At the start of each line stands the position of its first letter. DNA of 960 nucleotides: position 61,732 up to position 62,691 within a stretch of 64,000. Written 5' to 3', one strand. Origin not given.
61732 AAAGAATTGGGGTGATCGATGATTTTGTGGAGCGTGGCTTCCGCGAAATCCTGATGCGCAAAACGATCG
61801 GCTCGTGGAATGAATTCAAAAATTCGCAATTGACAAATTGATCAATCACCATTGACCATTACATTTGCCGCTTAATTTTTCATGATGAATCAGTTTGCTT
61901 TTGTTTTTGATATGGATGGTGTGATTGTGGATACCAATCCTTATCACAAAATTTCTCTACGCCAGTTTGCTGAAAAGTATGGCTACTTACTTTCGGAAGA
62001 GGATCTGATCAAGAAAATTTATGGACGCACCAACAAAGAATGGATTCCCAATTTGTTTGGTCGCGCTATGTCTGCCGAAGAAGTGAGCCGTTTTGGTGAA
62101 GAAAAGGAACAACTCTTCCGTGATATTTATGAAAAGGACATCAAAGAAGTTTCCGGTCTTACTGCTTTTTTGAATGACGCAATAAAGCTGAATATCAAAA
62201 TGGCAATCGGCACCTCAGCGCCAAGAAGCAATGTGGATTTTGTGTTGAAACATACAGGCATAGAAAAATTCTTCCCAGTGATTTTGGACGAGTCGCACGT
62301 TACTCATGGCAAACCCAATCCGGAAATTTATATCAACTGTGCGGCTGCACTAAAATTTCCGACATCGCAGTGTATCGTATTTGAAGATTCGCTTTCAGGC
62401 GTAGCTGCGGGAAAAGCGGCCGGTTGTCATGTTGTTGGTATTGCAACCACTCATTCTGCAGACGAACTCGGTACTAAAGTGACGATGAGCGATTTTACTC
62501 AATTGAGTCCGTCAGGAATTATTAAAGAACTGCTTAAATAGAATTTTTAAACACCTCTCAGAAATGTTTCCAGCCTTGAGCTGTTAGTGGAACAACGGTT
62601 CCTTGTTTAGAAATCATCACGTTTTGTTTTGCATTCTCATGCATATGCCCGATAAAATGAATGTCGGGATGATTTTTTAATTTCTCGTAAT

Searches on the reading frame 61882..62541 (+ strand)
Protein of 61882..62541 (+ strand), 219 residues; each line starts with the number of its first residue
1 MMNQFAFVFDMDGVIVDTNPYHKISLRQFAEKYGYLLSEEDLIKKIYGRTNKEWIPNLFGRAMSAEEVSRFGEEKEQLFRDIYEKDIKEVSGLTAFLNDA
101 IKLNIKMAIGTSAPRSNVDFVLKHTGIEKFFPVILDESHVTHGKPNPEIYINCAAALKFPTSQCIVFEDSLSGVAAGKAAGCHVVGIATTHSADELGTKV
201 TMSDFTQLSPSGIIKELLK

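Call 110: search_protein_families(library=pfam, proteins=[window:61882-62541:+], max_evalue=0.001)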
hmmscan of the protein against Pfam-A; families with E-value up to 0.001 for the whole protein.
window:61882-62541:+ (219 aa): 3 families
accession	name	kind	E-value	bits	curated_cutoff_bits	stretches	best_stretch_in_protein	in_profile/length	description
PF13419.12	HAD_2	-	5.2e-32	111.8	23.8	1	8-187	2-178/178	Haloacid dehalogenase-like hydrolase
PF00702.32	Hydrolase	-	1.3e-26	94.6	26.4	1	6-181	3-191/191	haloacid dehalogenase-like hydrolase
PF13242.12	Hydrolase_like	-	1.2e-05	25.6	22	1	143-193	3-54/75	HAD-hyrolase-like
